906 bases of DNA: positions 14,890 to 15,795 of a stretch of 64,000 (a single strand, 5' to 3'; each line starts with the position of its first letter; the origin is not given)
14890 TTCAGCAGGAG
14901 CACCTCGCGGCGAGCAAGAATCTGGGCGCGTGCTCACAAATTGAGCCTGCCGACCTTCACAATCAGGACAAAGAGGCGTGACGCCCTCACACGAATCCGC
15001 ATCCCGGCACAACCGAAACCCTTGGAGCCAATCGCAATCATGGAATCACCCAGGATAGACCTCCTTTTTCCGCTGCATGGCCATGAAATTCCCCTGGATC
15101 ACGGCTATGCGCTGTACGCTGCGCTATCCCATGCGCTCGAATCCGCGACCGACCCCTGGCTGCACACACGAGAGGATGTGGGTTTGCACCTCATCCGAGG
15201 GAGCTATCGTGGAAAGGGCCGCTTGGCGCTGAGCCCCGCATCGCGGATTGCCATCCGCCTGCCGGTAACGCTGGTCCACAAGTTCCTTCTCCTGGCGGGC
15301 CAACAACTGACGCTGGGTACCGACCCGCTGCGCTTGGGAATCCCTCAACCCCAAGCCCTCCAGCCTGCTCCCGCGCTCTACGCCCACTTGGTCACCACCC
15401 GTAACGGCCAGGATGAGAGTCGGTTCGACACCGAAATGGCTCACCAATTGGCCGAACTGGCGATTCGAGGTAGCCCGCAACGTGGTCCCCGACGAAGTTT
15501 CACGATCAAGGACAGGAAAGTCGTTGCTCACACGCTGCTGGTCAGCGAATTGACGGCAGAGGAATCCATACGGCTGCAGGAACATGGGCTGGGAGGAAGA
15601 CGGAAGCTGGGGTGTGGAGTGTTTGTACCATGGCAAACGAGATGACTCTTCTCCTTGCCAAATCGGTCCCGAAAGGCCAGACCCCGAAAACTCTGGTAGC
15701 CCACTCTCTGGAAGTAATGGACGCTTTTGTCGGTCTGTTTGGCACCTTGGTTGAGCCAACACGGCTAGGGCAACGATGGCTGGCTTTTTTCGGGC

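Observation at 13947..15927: WYL regulator, second Cas6-family gene (Cmx6-like) and cas3 5' stub grafted in front of a complete type I-E operon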

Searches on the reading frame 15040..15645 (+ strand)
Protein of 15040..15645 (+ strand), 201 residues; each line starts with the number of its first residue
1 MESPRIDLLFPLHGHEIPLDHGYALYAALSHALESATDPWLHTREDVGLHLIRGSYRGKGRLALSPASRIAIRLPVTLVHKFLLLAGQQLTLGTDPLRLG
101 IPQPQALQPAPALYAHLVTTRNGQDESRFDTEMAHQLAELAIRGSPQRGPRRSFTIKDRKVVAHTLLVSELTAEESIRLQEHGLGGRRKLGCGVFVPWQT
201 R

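Call 7: search_protein_families(library=pfam, proteins=[window:15040-15645:+], max_evalue=0.1)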
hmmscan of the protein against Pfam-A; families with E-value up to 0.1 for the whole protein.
window:15040-15645:+ (201 aa): 1 family
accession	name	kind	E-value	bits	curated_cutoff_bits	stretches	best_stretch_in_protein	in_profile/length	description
PF09559.15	Cas6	-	2.5e-58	197.7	26.7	1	6-198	1-189/191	Cas6 Crispr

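Call 8: search_protein_families(library=ncbifam, proteins=[window:15040-15645:+], max_evalue=0.1)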
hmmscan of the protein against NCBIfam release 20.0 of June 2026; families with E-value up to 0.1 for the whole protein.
window:15040-15645:+ (201 aa): 1 family
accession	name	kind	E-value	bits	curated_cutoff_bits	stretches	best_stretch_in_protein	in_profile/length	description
TIGR02807.1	cas6_cmx6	equivalog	1e-54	185.5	98.85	1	5-197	3-197/197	type I-MYXAN CRISPR-associated protein Cas6/Cmx6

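Call 11: find_homologous_proteins(query=window:15040-15645:+, max_evalue=0.00001)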
Query window:15040-15645:+ (201 aa): 918 proteins with E <= 0.00001 among 1193 candidates; the best 120 are listed.
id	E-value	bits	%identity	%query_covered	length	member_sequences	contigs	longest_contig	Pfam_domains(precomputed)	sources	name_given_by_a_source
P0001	7.5e-129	445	100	100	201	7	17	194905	PF09559.16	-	-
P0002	4.2e-110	384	85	100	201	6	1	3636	PF09559.16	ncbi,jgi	jgi:CRISPR-associated protein Cas6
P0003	4.3e-108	378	84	100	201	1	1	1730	PF09559.16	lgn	-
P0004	1.3e-106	373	83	99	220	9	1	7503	PF09559.16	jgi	-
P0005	1.8e-105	369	84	98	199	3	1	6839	PF09559.16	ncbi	-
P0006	3.6e-103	361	80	99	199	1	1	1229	PF09559.16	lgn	-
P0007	8.9e-103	360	81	99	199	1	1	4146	PF09559.16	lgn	-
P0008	2.8e-95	336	77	98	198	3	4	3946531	PF09559.16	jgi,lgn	jgi:CRISPR-associated protein Cas6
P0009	8.0e-93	328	76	98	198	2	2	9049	PF09559.16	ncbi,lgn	-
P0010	1.1e-90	321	73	98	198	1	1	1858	PF09559.16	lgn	-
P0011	5.8e-87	309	69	99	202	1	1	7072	PF09559.16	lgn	-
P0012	2.6e-86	306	71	99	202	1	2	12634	PF09559.16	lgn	-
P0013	2.9e-85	303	68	98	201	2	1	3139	PF09559.16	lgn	-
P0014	3.2e-85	303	70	98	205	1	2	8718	PF09559.16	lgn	-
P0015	7.3e-85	302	69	99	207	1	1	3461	PF09559.16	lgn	-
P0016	4.8e-84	299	67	98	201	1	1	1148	PF09559.16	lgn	-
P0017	1.7e-83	297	66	98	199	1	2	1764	PF09559.16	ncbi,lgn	-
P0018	2.3e-83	297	67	100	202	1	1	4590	PF09559.16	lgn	-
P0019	4.0e-82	293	66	98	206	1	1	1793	PF09559.16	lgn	-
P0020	4.3e-82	293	67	98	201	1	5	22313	PF09559.16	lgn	-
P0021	6.2e-82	292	67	100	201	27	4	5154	PF09559.16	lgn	-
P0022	1.4e-81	291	66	99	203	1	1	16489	PF09559.16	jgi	jgi:CRISPR-associated protein Cas6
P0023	2.1e-81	290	68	98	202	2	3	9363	PF09559.16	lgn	-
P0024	2.7e-81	290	65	99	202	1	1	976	PF09559.16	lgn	-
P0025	3.4e-81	290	68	100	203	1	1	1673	PF09559.16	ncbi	-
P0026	7.4e-81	289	68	99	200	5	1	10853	PF09559.16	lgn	-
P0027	1.8e-80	287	66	100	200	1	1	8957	PF09559.16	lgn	-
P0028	2.7e-80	287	68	97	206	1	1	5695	PF09559.16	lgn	-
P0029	7.6e-80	285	66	98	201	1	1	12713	PF09559.16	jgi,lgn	jgi:CRISPR-associated protein Cas6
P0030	4.8e-79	283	64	98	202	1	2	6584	PF09559.16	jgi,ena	-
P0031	4.9e-79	283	66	98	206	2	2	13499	PF09559.16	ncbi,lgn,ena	-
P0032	1.4e-78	281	65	100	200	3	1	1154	PF09559.16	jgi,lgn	jgi:CRISPR-associated protein Cas6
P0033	1.9e-78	281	66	100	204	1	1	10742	PF09559.16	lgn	-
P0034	2.1e-78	281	60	99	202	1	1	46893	PF09559.16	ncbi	-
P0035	2.4e-78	280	63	99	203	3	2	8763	PF09559.16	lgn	-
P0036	4.0e-78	280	64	100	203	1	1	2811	PF09559.16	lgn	-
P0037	1.4e-77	278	65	100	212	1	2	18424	PF09559.16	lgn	-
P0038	6.6e-77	276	62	98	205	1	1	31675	PF09559.16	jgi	jgi:CRISPR-associated protein Cas6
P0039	6.9e-77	276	63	100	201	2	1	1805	PF09559.16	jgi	jgi:CRISPR-associated protein Cas6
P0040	3.4e-76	273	64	96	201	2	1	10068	PF09559.16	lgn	-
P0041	1.0e-75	272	64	97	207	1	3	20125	PF09559.16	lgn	-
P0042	3.0e-75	270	62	99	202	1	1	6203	PF09559.16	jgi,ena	-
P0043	1.7e-74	268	61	100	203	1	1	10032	PF09559.16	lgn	-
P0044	2.0e-74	268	64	99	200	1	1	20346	PF09559.16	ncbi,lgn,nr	ncbi:MAG: type I-MYXAN CRISPR-associated protein Cas6/Cmx6 [Methylococcaceae bacterium]|nr:MAG: type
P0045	2.4e-74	267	61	100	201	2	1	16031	PF09559.16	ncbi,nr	ncbi:MAG: type I-MYXAN CRISPR-associated protein Cas6/Cmx6 [Betaproteobacteria bacterium]|nr:type I-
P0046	5.1e-73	263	63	97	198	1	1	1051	PF09559.16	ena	-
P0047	1.2e-70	255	60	98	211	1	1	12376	PF09559.16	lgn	-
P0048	1.1e-69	252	60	98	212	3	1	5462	PF09559.16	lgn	-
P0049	3.3e-69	251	60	96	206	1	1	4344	PF09559.16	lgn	-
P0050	4.9e-69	250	58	97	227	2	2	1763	PF09559.16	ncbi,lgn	-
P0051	8.3e-69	249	60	96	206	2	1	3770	PF09559.16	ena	-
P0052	9.3e-69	249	60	96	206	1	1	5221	PF09559.16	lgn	-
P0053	1.0e-68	249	59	97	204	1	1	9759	PF09559.16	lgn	-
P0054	1.1e-68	249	59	97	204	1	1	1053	PF09559.16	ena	-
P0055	1.4e-68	249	61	97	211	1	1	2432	PF09559.16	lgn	-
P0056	1.4e-68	249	61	97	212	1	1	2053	PF09559.16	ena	-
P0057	1.4e-68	249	60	96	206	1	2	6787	PF09559.16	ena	-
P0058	1.5e-68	249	57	99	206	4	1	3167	PF09559.16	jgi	jgi:CRISPR-associated protein Cas6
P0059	2.2e-68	248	59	98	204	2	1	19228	PF09559.16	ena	-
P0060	3.1e-68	247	58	97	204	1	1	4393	PF09559.16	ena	-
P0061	3.8e-68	247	59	97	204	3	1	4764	PF09559.16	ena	-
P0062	4.5e-68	247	58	97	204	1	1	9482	PF09559.16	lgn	-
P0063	6.2e-68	246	59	97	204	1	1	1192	PF09559.16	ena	-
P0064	6.2e-68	246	57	98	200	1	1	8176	PF09559.16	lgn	-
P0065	7.0e-68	246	60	96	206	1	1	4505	PF09559.16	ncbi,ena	-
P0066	7.2e-68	246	59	97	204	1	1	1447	PF09559.16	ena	-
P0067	7.3e-68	246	60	96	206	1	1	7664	PF09559.16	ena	-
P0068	9.1e-68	246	59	99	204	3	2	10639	PF09559.16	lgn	-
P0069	1.0e-67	246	59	95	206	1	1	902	PF09559.16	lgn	-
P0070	1.1e-67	246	58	98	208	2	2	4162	PF09559.16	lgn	-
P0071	1.1e-67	246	58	99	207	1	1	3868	PF09559.16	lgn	-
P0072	1.2e-67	246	60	96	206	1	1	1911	PF09559.16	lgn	-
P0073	1.3e-67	245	59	95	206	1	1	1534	PF09559.16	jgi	jgi:CRISPR-associated protein Cas6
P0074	1.6e-67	245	59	95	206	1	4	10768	PF09559.16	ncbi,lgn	-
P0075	1.7e-67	245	57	98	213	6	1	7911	PF09559.16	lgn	-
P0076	1.8e-67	245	59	96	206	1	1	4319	PF09559.16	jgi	jgi:CRISPR-associated protein Cas6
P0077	1.9e-67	245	59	95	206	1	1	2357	PF09559.16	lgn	-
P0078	1.9e-67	245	58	97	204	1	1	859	PF09559.16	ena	-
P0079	1.9e-67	245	57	99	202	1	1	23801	PF09559.16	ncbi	-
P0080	2.2e-67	245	59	96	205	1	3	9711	PF09559.16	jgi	jgi:CRISPR-associated protein Cas6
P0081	2.4e-67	245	58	99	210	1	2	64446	PF09559.16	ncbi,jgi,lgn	jgi:CRISPR-associated protein Cas6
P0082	2.9e-67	244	58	99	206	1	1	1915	PF09559.16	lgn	-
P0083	4.9e-67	244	59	97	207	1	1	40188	PF09559.16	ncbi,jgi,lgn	jgi:CRISPR-associated protein Cas6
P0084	7.0e-67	243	60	97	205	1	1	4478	PF09559.16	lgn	-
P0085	7.4e-67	243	58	97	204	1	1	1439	PF09559.16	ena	-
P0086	7.7e-67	243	59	97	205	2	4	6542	PF09559.16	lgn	-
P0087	8.4e-67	243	57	97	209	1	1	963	PF09559.16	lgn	-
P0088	9.6e-67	243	58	97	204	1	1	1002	PF09559.16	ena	-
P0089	1.5e-66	242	59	95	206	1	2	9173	PF09559.16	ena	-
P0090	1.5e-66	242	58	97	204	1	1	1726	PF09559.16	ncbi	-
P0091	1.7e-66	242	58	98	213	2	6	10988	PF09559.16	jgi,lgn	jgi:CRISPR-associated protein Cas6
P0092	2.5e-66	241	58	98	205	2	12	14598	PF09559.16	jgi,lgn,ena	-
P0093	2.7e-66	241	58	97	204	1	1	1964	PF09559.16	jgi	jgi:CRISPR-associated protein Cas6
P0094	3.4e-66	241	57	97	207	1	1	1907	PF09559.16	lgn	-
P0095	3.9e-66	241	59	95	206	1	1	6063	PF09559.16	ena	-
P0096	4.2e-66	241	56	96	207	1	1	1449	PF09559.16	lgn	-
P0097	7.1e-66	240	58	97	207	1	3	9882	PF09559.16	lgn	-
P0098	8.3e-66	240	57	97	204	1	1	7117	PF09559.16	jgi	-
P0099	9.9e-66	239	58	95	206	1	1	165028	PF09559.16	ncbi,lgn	ncbi:MAG: type I-MYXAN CRISPR-associated protein Cas6/Cmx6 [Pseudomonadota bacterium]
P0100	1.1e-65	239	57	97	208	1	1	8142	PF09559.16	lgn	-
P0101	1.1e-65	239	58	97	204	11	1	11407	PF09559.16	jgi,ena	-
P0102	1.2e-65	239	56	99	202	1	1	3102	PF09559.16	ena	-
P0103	1.2e-65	239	58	95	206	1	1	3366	PF09559.16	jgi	jgi:CRISPR-associated protein Cas6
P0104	1.7e-65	239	58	98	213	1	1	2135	PF09559.16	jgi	jgi:CRISPR-associated protein Cas6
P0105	2.0e-65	238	58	95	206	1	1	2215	PF09559.16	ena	-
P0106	2.0e-65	238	58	96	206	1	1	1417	PF09559.16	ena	-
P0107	2.2e-65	238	55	97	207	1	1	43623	PF09559.16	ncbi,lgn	-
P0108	2.7e-65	238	56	99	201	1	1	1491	PF09559.16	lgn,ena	-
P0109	2.8e-65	238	59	95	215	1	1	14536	PF09559.16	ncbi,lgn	-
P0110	3.3e-65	238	57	97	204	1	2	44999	PF09559.16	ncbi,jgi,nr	ncbi:MAG: type I-MYXAN CRISPR-associated protein Cas6/Cmx6 [Gammaproteobacteria bacterium]|nr:MAG: t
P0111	4.1e-65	237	57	98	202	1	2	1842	PF09559.16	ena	-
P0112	5.1e-65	237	58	95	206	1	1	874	PF09559.16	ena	-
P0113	5.3e-65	237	57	98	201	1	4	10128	PF09559.16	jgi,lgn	jgi:CRISPR-associated protein Cas6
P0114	6.1e-65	237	58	98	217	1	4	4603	PF09559.16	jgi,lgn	-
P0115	6.4e-65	237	53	99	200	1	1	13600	PF09559.16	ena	-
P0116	8.0e-65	236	57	97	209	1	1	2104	PF09559.16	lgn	-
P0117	9.3e-65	236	56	97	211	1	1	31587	PF09559.16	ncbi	ncbi:MAG: type I-MYXAN CRISPR-associated protein Cas6/Cmx6 [Gammaproteobacteria bacterium]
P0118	1.0e-64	236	56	98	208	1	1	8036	PF09559.16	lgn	-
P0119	1.2e-64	236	57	97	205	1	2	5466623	PF09559.16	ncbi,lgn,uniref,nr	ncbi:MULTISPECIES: type I-MYXAN CRISPR-associated protein Cas6/Cmx6 [Thiorhodovibrio]|uniref:type I-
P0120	1.3e-64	236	57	100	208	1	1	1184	PF09559.16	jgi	jgi:CRISPR-associated protein Cas6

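Call 13: find_encoding_contigs(protein=P0008, flank=10000, max_places=4)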
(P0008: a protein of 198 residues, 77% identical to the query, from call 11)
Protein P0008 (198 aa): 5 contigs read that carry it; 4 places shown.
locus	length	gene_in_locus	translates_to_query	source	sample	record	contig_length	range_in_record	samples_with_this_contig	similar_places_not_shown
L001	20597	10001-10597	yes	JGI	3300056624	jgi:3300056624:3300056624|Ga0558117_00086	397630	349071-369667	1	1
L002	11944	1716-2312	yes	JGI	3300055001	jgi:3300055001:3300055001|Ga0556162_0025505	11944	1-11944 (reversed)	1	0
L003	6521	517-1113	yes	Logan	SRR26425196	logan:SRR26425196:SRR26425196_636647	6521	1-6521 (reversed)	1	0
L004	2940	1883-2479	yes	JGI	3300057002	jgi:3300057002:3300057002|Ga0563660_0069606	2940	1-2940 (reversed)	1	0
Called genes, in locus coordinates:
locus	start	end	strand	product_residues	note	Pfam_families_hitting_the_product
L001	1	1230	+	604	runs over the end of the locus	PF02463:SMC_N (faint), PF13175:AAA_15, PF13476:AAA_23 (weak), PF13304:AAA_21, PF13175:AAA_15 (weak)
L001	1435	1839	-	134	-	PF07804:HipA_C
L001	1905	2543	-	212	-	PF01867:Cas_Cas1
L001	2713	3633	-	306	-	PF08843:AbiEii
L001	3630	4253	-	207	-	PF17194:AbiEi_3_N, PF13338:AbiEi_4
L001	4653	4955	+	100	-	-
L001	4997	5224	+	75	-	-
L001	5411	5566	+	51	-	PF03883:H2O2_YaaD (weak)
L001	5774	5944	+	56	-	-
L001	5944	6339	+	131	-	PF01850:PIN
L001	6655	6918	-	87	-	PF09827:CRISPR_Cas2 (weak)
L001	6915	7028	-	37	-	-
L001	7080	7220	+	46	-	-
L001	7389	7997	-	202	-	PF08843:AbiEii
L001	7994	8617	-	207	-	PF13338:AbiEi_4, PF17194:AbiEi_3_N (weak)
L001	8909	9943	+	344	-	PF08279:HTH_11, PF13280:WYL, PF25583:WCX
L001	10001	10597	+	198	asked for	PF09559:Cas6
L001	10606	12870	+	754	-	PF18019:Cas3_HD (weak), PF00270:DEAD, PF22590:Cas3-like_C_2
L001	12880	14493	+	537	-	PF27372:DevT_N, PF27281:DevT_C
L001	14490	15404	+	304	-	-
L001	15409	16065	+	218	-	-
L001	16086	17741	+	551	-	PF01930:Cas_Cas4, PF12705:PDDEXK_1, PF01867:Cas_Cas1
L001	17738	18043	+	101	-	PF09827:CRISPR_Cas2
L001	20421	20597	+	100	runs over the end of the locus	-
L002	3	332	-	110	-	?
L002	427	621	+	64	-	-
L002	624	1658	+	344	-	PF08279:HTH_11, PF13280:WYL, PF25583:WCX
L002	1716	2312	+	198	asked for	PF09559:Cas6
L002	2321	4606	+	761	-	PF18019:Cas3_HD (weak), PF00270:DEAD, PF22590:Cas3-like_C_2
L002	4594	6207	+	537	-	PF27372:DevT_N, PF27281:DevT_C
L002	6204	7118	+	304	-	-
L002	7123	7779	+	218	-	-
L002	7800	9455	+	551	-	PF01930:Cas_Cas4, PF12705:PDDEXK_1, PF01867:Cas_Cas1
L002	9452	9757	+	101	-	PF09827:CRISPR_Cas2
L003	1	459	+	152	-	?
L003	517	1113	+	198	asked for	PF09559:Cas6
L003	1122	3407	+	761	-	PF18019:Cas3_HD (weak), PF00270:DEAD, PF22590:Cas3-like_C_2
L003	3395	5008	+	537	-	PF27372:DevT_N, PF27281:DevT_C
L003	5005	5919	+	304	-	-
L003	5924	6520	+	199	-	?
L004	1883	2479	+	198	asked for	PF09559:Cas6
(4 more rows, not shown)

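Call 14: find_encoding_contigs(protein=P0001, flank=10000, max_places=6)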
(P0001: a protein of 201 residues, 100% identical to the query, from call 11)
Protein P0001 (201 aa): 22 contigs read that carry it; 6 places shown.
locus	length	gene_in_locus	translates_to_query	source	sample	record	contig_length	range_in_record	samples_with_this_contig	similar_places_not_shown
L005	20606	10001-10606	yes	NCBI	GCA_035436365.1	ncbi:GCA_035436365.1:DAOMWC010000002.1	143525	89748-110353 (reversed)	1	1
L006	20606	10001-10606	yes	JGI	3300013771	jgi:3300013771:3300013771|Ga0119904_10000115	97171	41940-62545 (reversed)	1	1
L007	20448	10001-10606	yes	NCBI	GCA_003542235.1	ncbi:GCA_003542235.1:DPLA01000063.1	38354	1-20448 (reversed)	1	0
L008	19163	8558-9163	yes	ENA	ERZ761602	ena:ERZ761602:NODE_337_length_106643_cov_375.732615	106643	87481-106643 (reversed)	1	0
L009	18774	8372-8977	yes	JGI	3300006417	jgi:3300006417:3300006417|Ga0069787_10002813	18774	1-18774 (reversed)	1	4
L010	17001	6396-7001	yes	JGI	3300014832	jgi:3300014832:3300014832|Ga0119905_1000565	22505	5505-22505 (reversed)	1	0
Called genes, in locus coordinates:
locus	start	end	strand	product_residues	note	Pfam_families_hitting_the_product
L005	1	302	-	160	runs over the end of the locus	PF00571:CBS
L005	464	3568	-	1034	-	PF00873:ACR_tran, PF03176:MMPL (weak)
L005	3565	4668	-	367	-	PF25917:BSH_RND (weak), PF25954:Beta-barrel_RND_2, PF25967:RND-MFP_C (faint), PF25989:YknX_C (weak)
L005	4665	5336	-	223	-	PF00440:TetR_N, PF16859:TetR_C_11, PF14246:TetR_C_7 (weak)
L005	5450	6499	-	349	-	PF02661:Fic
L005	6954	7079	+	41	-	-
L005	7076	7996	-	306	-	PF08843:AbiEii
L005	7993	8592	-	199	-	PF13338:AbiEi_4, PF17194:AbiEi_3_N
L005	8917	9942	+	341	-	PF08279:HTH_11 (weak), PF13280:WYL, PF25583:WCX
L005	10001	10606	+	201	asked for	PF09559:Cas6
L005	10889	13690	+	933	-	PF18019:Cas3_HD, PF00270:DEAD (faint), PF22590:Cas3-like_C_2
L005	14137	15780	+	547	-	PF09481:CRISPR_Cse1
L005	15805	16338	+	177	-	PF09485:CRISPR_Cse2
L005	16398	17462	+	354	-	PF09344:Cas_CT1975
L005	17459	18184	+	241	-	PF09704:Cas_Cas5d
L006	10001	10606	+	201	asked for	PF09559:Cas6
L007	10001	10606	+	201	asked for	PF09559:Cas6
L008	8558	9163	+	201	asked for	PF09559:Cas6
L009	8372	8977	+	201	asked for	PF09559:Cas6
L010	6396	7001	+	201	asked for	PF09559:Cas6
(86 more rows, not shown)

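Call 18: find_encoding_contigs(protein=P0004, flank=10000, max_places=3)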
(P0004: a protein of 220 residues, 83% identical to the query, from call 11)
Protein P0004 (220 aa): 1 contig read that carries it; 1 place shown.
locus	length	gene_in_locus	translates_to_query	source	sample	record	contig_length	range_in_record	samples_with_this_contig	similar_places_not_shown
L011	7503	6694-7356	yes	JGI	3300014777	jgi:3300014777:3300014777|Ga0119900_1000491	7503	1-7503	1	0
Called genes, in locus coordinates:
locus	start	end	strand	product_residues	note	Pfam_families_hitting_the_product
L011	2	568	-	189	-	?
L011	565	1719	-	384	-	PF00155:Aminotran_1_2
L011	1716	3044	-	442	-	PF00202:Aminotran_3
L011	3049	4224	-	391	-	PF11062:DUF2863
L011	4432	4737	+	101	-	-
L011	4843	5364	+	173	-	PF13384:HTH_23 (weak), PF13551:HTH_29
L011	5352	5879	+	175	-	PF13358:DDE_3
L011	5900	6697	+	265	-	PF13280:WYL, PF25583:WCX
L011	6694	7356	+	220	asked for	PF09559:Cas6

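Call 19: find_encoding_contigs(protein=P0005, flank=10000, max_places=3)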
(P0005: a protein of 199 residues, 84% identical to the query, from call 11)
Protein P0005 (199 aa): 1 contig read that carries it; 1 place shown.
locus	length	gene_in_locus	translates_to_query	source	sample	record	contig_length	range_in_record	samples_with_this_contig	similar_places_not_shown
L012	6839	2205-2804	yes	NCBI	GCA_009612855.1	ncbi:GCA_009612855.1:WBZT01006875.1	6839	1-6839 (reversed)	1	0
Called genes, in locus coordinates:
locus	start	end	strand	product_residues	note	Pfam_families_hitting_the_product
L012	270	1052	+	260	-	-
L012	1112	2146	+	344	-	PF08279:HTH_11 (weak), PF13280:WYL, PF25583:WCX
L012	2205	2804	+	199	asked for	PF09559:Cas6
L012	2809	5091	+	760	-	PF18019:Cas3_HD, PF00270:DEAD (weak), PF00271:Helicase_C (weak), PF22590:Cas3-like_C_2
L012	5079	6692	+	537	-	PF27372:DevT_N, PF27281:DevT_C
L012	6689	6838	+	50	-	?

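Call 20: find_encoding_contigs(protein=P0002, flank=10000, max_places=3)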
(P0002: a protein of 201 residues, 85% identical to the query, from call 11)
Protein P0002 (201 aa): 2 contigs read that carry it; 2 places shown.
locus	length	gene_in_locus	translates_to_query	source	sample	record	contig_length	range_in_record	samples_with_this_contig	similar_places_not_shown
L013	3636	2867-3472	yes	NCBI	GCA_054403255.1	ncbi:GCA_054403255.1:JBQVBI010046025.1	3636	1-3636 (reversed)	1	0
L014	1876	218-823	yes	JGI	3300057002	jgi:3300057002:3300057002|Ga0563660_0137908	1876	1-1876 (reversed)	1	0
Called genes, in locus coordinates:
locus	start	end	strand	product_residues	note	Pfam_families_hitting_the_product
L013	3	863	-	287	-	?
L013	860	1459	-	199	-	PF13338:AbiEi_4, PF17194:AbiEi_3_N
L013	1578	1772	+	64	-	-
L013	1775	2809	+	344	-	PF08279:HTH_11, PF13280:WYL, PF25583:WCX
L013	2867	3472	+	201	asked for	PF09559:Cas6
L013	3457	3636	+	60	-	?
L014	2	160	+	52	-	?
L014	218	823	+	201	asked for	PF09559:Cas6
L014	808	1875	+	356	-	?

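Call 24: search_protein_families(library=pfam, proteins=[L014:808-1875:+, L012:2809-5091:+, L001:10606-12870:+, L001:14490-15404:+, L001:15409-16065:+], max_evalue=0.01)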
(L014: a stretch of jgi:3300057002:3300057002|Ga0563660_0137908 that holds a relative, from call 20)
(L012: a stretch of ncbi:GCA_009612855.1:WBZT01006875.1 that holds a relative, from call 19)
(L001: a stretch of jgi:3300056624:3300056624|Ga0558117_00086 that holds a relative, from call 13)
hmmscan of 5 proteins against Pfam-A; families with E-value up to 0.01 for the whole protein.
L014:808-1875:+ (356 aa): 2 families
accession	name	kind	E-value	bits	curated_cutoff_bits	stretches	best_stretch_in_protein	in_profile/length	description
PF18019.7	Cas3_HD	-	3.5e-08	34.2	23.1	1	10-147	2-143/207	Cas3, HD domain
PF00270.35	DEAD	-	5.3e-05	23.4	26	1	308-351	16-60/167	DEAD/DEAH box helicase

L012:2809-5091:+ (760 aa): 4 families
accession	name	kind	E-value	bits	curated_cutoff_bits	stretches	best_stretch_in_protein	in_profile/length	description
PF22590.2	Cas3-like_C_2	-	9.5e-28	97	27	1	513-610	2-104/106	CRISPR-associated nuclease/helicase Cas3, C-terminal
PF18019.7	Cas3_HD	-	1.8e-08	35.1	23.1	1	21-156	12-138/207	Cas3, HD domain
PF00270.35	DEAD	-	1.9e-08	34.7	26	1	299-462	15-161/167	DEAD/DEAH box helicase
PF00271.37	Helicase_C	-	5.3e-07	30.3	23.5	1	509-609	11-108/110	Helicase conserved C-terminal domain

L001:10606-12870:+ (754 aa): 4 families
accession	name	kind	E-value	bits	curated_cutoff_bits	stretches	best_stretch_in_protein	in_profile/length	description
PF22590.2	Cas3-like_C_2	-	7.2e-19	68.5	27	1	513-600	2-94/106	CRISPR-associated nuclease/helicase Cas3, C-terminal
PF00270.35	DEAD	-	1.7e-08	34.8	26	1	289-463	3-163/167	DEAD/DEAH box helicase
PF18019.7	Cas3_HD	-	2.4e-07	31.4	23.1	1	27-162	18-144/207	Cas3, HD domain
PF00271.37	Helicase_C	-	0.0055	17.4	23.5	0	509-592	11-89/110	Helicase conserved C-terminal domain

L001:14490-15404:+ (304 aa): 1 family
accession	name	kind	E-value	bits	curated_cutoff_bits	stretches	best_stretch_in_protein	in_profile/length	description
PF01905.21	DevR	-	6.2e-05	22.7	23.8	1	18-174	12-187/270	CRISPR-associated negative auto-regulator DevR/Csa2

L001:15409-16065:+ (218 aa): 1 family
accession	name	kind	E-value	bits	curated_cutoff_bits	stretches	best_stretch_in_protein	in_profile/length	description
PF09704.15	Cas_Cas5d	-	0.00025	21.5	23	1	9-71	6-60/217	CRISPR-associated protein (Cas_Cas5)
